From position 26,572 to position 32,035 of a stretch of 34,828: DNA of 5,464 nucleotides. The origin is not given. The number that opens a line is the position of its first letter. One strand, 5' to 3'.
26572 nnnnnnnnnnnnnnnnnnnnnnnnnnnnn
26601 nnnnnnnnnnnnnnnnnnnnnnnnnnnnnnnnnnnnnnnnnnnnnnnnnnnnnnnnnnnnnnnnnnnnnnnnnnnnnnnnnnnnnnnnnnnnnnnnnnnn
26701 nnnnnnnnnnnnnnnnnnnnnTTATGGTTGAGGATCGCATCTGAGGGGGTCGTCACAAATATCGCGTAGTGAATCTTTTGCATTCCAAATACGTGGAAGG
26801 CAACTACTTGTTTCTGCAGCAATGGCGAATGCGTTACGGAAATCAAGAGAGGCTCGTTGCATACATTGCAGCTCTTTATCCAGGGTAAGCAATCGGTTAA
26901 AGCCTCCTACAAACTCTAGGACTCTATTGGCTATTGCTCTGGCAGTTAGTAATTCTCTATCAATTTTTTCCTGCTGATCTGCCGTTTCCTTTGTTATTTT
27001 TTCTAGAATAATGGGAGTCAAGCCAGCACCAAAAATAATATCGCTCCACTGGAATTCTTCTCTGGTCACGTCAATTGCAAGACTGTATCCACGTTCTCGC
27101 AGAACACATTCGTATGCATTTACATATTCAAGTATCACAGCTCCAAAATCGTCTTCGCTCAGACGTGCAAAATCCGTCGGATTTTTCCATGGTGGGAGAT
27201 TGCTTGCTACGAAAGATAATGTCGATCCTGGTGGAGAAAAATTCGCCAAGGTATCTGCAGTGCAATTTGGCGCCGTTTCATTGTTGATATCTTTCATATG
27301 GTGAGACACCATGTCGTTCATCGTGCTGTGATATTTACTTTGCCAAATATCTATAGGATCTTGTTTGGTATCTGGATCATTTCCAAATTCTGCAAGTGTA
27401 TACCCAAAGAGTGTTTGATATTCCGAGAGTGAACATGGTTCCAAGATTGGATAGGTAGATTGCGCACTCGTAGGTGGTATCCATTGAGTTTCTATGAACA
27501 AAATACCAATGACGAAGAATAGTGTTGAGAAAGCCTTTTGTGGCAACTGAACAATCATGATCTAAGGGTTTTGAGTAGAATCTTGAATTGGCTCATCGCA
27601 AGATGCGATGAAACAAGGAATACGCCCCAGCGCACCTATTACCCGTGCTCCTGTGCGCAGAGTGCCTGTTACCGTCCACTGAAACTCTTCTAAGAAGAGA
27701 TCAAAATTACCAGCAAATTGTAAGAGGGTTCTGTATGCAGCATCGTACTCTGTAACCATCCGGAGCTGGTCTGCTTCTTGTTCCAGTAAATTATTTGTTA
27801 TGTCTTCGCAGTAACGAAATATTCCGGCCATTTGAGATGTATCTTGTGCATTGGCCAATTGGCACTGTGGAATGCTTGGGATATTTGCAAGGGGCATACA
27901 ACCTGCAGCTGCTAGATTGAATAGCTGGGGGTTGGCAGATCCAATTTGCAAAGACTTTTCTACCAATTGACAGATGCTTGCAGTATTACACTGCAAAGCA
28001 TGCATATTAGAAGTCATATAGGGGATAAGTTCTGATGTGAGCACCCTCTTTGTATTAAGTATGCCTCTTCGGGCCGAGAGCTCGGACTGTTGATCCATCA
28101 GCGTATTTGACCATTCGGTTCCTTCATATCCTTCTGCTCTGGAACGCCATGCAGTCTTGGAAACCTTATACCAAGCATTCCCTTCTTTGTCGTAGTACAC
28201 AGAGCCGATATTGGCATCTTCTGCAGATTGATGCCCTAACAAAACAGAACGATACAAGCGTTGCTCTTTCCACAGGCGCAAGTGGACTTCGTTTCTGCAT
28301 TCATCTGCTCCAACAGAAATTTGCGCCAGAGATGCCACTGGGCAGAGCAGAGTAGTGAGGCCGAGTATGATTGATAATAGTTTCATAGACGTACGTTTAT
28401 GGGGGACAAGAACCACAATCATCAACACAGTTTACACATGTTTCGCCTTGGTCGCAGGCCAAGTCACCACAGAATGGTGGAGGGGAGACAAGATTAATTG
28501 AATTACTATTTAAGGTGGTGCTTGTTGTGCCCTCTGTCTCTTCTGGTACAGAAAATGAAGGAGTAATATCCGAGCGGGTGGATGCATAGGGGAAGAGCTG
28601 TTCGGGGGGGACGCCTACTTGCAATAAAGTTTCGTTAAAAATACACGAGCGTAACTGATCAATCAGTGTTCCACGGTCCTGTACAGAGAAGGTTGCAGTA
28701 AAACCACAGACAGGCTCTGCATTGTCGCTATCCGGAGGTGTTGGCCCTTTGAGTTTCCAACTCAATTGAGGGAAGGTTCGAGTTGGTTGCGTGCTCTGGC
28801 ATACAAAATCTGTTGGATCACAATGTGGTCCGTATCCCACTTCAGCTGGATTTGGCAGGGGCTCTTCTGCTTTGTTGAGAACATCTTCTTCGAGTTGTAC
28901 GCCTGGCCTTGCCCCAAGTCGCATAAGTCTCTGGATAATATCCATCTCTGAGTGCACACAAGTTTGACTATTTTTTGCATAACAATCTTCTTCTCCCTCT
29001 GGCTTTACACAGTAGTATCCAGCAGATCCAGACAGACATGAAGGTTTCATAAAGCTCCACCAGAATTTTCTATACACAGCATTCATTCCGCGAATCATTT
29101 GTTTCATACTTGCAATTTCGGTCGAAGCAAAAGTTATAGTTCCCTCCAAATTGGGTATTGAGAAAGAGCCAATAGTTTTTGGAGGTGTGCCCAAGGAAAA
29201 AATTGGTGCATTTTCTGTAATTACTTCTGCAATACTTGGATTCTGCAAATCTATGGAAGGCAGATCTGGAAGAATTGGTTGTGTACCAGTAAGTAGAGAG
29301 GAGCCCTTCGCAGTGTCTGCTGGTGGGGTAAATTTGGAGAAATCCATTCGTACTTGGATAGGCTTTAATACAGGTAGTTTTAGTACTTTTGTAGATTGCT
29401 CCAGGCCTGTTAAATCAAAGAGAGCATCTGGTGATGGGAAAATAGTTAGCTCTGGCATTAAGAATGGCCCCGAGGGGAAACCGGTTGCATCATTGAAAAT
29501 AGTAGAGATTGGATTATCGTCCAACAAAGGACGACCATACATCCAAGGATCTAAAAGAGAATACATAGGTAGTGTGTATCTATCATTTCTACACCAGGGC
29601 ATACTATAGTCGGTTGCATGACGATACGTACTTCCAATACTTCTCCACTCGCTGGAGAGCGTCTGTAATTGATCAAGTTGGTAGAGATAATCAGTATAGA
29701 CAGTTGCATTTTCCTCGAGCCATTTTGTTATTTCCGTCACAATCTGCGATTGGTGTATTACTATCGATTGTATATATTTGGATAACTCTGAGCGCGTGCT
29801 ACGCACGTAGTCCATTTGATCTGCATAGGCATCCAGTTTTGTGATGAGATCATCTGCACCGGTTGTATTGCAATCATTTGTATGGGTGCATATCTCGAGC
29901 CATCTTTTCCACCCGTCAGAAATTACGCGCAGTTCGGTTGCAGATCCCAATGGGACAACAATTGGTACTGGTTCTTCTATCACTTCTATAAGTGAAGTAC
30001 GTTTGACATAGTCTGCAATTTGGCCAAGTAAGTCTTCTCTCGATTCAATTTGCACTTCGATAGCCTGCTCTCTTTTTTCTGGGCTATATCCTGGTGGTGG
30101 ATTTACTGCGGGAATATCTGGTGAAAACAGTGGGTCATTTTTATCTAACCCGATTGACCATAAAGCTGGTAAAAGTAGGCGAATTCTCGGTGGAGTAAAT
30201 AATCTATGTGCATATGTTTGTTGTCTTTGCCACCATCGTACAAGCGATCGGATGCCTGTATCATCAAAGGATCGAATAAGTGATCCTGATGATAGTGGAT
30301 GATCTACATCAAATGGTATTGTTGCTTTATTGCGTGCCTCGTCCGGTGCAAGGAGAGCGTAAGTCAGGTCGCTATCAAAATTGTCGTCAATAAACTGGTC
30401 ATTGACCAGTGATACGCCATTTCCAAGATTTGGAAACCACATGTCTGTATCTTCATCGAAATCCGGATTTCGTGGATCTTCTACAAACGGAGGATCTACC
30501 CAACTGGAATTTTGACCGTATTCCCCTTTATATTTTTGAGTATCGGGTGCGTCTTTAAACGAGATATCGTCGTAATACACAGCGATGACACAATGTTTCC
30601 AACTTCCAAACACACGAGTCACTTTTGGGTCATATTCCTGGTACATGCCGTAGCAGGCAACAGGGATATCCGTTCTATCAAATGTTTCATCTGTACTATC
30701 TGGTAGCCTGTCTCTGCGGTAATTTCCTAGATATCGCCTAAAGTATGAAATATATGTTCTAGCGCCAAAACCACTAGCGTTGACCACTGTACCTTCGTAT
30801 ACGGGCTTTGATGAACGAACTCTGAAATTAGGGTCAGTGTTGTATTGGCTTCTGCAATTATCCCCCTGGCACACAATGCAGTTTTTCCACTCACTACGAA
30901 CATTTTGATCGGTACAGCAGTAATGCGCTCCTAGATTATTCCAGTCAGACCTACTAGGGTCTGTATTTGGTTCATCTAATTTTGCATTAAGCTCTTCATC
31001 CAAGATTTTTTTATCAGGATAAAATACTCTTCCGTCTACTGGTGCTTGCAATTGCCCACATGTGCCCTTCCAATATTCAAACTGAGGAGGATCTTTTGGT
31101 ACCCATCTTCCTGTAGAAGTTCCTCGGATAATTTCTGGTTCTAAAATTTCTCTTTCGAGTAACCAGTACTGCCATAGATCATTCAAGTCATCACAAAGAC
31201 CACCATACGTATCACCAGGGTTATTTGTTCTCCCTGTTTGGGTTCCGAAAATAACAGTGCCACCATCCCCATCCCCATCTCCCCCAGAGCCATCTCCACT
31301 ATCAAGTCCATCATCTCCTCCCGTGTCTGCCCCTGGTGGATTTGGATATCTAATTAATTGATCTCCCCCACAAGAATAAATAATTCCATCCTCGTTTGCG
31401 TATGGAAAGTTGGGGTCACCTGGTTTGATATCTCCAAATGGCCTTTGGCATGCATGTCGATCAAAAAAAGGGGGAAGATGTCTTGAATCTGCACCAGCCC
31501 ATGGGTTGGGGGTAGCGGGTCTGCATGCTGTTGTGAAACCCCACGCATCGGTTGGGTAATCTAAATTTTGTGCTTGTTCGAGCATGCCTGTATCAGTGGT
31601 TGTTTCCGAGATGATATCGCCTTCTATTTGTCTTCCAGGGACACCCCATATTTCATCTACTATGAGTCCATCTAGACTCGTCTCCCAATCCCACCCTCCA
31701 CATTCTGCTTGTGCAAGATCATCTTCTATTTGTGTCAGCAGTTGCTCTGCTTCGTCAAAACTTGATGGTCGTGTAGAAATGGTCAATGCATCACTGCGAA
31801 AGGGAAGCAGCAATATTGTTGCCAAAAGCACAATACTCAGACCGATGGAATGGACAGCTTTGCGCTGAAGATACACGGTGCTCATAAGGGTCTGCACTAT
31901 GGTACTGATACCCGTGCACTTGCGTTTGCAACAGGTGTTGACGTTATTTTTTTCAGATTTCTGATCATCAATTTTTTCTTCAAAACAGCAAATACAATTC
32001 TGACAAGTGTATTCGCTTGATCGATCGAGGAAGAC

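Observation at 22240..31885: Tightly coupled six-gene operon: five orphan cysteine-rich secreted proteins plus a type IV pilin-like gene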

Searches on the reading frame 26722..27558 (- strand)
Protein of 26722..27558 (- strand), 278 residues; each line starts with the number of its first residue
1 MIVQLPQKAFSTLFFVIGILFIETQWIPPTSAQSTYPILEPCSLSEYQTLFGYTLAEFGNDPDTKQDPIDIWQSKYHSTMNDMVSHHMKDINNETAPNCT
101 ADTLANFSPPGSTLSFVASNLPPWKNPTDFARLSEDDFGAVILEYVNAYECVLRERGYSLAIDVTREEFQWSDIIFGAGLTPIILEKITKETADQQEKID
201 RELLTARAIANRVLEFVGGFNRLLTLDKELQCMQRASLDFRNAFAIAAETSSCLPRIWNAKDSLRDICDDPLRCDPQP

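Call 4: search_protein_families(library=pfam, proteins=[window:26722-27558:-], max_evalue=1)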
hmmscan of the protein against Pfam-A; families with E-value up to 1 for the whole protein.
window:26722-27558:- (278 aa): 0 families

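Call 5: search_protein_families(library=ncbifam, proteins=[window:26722-27558:-], max_evalue=1)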
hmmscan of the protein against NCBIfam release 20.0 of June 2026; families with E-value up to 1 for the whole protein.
window:26722-27558:- (278 aa): 0 families

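Call 30: search_solved_structures(query=A3, max_evalue=10)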
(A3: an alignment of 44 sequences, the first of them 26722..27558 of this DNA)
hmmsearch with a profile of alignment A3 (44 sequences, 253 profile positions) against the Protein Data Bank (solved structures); distinct sequences matched with E-value up to 10: 1.
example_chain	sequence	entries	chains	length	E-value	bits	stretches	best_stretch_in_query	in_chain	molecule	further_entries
6gzf_A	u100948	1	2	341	0.65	12.7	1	43-126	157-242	Glutathione S-transferase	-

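Call 78: search_protein_families(library=phrogs, proteins=[window:26722-27558:-], max_evalue=0.01)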
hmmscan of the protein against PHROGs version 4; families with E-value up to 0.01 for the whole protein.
window:26722-27558:- (278 aa): 0 families

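Call 79: search_protein_families(library=padloc, proteins=[window:26722-27558:-], max_evalue=0.01)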
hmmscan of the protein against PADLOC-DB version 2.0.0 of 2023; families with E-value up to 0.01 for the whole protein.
window:26722-27558:- (278 aa): 0 families

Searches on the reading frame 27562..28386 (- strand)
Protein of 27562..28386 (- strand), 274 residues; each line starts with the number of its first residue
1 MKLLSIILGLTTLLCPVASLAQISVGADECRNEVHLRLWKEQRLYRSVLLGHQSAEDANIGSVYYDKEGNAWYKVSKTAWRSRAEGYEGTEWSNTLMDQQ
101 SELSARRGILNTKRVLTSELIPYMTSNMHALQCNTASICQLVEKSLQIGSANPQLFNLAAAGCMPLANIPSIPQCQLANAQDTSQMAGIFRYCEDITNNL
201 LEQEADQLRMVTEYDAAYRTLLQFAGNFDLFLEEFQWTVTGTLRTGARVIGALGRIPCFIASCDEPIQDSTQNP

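Call 4: search_protein_families(library=pfam, proteins=[window:27562-28386:-], max_evalue=1)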
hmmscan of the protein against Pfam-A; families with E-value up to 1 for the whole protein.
window:27562-28386:- (274 aa): 0 families

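Call 5: search_protein_families(library=ncbifam, proteins=[window:27562-28386:-], max_evalue=1)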
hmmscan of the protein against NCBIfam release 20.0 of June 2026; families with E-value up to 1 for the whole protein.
window:27562-28386:- (274 aa): 0 families

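Call 29: search_solved_structures(query=A2, max_evalue=10)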
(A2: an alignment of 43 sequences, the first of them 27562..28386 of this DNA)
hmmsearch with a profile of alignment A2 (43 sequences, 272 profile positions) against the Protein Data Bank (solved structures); distinct sequences matched with E-value up to 10: 2.
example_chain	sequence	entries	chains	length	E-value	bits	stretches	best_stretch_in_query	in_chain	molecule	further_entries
1qz2_A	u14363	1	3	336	6.6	9.1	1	18-52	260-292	FK506-binding protein 4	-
8ffv_D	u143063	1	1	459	9.5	8.6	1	18-52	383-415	Peptidyl-prolyl cis-trans isomerase FKBP4, N-terminally processed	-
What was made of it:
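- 27562..28386 (-): g2: 274-aa exported protein with 8 conserved Cys. No family match (calls 4, 5, 29).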

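Call 78: search_protein_families(library=phrogs, proteins=[window:27562-28386:-], max_evalue=0.01)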
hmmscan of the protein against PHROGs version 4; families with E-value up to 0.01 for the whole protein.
window:27562-28386:- (274 aa): 0 families

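Call 79: search_protein_families(library=padloc, proteins=[window:27562-28386:-], max_evalue=0.01)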
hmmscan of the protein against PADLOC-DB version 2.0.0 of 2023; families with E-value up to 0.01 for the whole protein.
window:27562-28386:- (274 aa): 0 families

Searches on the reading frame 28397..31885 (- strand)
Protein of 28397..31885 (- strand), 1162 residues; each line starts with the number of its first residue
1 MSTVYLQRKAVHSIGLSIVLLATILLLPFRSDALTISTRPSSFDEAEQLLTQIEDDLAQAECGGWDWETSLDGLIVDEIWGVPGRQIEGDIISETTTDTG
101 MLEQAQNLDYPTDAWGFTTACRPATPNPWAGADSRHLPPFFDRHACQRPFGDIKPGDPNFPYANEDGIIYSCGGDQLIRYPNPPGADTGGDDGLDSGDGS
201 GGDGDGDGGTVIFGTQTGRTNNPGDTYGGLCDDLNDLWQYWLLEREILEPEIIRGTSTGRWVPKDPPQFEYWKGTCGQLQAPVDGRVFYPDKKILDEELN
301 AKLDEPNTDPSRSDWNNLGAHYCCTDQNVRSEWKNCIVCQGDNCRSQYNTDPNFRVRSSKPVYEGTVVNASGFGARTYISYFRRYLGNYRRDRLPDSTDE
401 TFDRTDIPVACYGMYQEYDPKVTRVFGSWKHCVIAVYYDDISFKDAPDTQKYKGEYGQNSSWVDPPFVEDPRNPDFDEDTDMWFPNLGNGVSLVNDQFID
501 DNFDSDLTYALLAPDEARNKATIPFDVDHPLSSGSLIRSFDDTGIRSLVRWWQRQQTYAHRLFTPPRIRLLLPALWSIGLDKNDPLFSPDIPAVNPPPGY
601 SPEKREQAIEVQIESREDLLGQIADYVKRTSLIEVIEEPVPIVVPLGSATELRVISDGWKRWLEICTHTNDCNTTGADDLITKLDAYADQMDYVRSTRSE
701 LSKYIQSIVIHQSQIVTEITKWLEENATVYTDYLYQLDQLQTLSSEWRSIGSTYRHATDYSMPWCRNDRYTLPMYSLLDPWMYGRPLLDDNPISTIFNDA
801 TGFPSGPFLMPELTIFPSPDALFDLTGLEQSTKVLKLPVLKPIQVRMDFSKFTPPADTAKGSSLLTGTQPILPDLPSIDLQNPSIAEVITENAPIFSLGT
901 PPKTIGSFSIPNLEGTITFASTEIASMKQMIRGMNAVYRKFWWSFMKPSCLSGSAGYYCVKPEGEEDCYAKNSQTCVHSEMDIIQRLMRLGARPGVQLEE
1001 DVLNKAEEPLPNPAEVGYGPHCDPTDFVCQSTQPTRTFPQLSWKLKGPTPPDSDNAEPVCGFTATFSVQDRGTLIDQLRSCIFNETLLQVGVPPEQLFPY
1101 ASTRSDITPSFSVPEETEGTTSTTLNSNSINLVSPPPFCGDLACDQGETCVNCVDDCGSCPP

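Call 4: search_protein_families(library=pfam, proteins=[window:28397-31885:-], max_evalue=1)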
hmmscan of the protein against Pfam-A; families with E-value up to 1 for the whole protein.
window:28397-31885:- (1162 aa): 1 family
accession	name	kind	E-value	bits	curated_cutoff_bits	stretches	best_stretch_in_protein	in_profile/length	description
PF24918.1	NET2A_C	-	0.11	12.8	27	1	681-750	43-112/180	NET2A, C-terminal domain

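Call 5: search_protein_families(library=ncbifam, proteins=[window:28397-31885:-], max_evalue=1)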
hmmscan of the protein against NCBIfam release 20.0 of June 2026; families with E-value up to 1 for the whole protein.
window:28397-31885:- (1162 aa): 1 family
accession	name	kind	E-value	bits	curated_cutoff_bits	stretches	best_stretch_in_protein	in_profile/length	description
NF038316.1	DrmE_fam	subfamily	0.24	9.6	80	1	675-718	751-793/838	DrmE family protein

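Call 35: find_homologous_proteins(query=window:28397-31885:-)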
Query window:28397-31885:- (1162 aa): 6 proteins with E <= 0.001 among 8000 candidates.
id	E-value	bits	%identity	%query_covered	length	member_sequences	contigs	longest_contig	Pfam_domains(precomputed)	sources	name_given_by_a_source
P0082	0.0e+0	2775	100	100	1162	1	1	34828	-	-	-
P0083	7.8e-260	883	42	93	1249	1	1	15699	-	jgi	-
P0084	2.9e-122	428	35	63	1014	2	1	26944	-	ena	-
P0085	3.3e-93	332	32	59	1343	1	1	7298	-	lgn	-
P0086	7.2e-88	314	29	88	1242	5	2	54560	-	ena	-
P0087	6.7e-87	311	29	63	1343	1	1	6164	-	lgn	-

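Call 39: search_protein_families(library=pfam, alignment_id=A4, max_evalue=0.01)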
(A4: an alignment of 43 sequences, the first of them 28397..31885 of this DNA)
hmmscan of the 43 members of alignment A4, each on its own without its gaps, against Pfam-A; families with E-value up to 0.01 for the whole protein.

A. member 1, window:28397-31885:- (1162 aa): 0 families

B. families by the number of members that match (of 43 scanned): 1 family
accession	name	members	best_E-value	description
PF11932.13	DUF3450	1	0.0011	Protein of unknown function (DUF3450)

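Call 65: predict_structure(alignment_id=A6)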
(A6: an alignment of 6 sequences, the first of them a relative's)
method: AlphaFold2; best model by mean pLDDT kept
length: 1162 residues; sequences in the alignment: 6
mean_pLDDT: 33.8   pTM: 0.27
mean pLDDT of the five models: 33.8, 31.6, 30.4, 28.0, 28.0
residues with pLDDT >= 90: 0; 70-90: 23; 50-70: 46; < 50: 1093
segments of 3 or more residues with pLDDT < 50: 1-647, 697-720, 722-724, 726-734, 742-744, 747-917, 926-947, 952-954, 956-958, 962-1162
pLDDT, mean of each block of 10 residues (from residue 1): 29 35 31 29 33 34 29 27 24 26 24 23 26 29 27 29 27 24 28 25 27 29 31 33 32 34 32 32 30 35 35 31 34 33 30 26 27 29 30 34 33 27 26 30 31 29 31 39 37 37 30 26 25 24 30 41 34 25 31 35 29 29 33 26 41 75 78 69 67 48 42 45 47 49 49 42 31 26 26 27 27 26 31 31 36 35 34 37 40 28 30 46 50 44 47 50 45 39 31 26 27 31 34 31 28 43 40 39 31 28 30 26 26 26 34 35 28
secondary structure, 60 per line:
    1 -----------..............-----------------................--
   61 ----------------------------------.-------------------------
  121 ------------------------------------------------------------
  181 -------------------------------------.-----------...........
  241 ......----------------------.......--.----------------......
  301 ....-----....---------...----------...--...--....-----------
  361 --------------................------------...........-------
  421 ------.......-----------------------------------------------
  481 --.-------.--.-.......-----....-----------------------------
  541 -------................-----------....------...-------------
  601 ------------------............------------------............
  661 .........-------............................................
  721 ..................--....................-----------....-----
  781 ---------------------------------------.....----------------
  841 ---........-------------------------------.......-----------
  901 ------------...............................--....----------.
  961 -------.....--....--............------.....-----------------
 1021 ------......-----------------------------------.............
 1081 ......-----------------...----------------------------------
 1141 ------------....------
elements in order (helices of 4 or more, strands of 3 or more residues): H12-25 H43-58 H230-237 E238-246 E269-275 H295-304 H310-313 E323-325 E336-338 H346-349 E375-390 E403-413 E430-433 H496-502 H508-511 H548-563 H575-578 H619-630 H649-669 H677-738 H741-760 H772-775 E820-824 E844-848 H883-889 H913-943 E946-949 E968-972 E975-978 H981-992 H999-1003 H1027-1032 H1068-1086 H1153-1156
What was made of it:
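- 28397..31885 (-): g1: 1162-aa exported protein and first gene of the operon. It has a signal peptide, a variable Gly/Asp/Ser-rich insert, a conserved C-terminal two-thirds, and a clade-specific C-terminal Cys tail. The AF2 model failed with pLDDT 33.8 (call 65).
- Tried and rejected: Mean pLDDT was 33.8, so the model is unusable and was not searched (call 65).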

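Call 76: search_solved_structures(query=A4, max_evalue=1)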
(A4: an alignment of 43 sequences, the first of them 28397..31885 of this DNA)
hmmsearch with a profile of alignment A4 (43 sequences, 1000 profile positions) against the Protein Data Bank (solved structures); distinct sequences matched with E-value up to 1: 1.
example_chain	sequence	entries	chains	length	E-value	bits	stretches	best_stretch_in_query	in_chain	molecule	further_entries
6r84_A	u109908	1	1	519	0.4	11.9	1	586-655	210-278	ABC transporter ATP-binding protein ARB1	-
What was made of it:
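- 28397..31885 (-): No Pfam, NCBIfam or PDB match (calls 4, 5, 39, 76).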

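Call 78: search_protein_families(library=phrogs, proteins=[window:28397-31885:-], max_evalue=0.01)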
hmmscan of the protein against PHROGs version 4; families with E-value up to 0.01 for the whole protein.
window:28397-31885:- (1162 aa): 0 families

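Call 79: search_protein_families(library=padloc, proteins=[window:28397-31885:-], max_evalue=0.01)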
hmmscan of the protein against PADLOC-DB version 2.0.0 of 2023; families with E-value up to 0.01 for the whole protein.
window:28397-31885:- (1162 aa): 0 families
